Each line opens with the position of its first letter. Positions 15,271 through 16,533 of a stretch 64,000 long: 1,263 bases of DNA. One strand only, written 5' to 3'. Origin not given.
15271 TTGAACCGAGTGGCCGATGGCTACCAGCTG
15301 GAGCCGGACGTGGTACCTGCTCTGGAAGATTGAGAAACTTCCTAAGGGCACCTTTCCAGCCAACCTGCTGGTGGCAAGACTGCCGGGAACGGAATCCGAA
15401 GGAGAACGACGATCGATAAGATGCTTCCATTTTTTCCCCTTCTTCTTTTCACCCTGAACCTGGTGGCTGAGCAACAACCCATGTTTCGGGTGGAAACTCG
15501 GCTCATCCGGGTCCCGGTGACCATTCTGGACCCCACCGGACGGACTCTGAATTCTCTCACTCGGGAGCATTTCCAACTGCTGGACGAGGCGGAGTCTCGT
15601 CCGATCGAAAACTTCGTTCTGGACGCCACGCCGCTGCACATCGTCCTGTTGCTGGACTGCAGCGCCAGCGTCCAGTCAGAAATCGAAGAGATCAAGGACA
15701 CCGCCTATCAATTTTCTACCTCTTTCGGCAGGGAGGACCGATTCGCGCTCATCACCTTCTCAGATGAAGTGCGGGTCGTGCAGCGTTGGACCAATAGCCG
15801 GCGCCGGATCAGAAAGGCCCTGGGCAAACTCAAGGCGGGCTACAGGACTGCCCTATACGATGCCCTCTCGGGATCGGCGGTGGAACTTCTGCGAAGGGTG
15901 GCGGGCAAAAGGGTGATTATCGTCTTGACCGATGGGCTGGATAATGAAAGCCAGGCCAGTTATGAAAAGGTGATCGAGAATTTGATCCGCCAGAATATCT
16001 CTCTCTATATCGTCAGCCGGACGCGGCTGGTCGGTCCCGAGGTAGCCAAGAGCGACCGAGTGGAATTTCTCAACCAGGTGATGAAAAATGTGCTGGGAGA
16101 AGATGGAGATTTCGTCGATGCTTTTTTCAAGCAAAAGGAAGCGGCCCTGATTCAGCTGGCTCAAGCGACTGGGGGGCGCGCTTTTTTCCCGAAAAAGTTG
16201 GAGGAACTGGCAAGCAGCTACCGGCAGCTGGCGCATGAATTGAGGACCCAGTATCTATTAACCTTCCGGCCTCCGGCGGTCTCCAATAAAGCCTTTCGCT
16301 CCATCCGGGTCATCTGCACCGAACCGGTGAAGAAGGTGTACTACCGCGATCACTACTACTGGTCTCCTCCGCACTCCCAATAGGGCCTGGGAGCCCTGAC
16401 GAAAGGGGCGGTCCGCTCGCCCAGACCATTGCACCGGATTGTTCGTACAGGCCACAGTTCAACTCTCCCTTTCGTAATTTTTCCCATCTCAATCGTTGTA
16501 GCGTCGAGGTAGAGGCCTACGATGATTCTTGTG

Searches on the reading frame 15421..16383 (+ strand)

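Call 81: search_protein_families(library=pfam, proteins=[window:15421-16383:+], max_evalue=0.001)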
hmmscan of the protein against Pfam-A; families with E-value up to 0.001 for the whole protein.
window:15421-16383:+ (320 aa): 3 families
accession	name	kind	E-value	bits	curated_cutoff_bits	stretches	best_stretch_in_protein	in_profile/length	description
PF00092.34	VWA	-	3.7e-18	66.8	23.8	1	74-200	2-139/174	von Willebrand factor type A domain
PF13519.12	VWA_2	-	6.5e-15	56.1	27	1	74-172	1-106/107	von Willebrand factor type A domain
PF13768.12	VWA_3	-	0.00049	20.6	27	0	73-187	2-121/155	von Willebrand factor type A domain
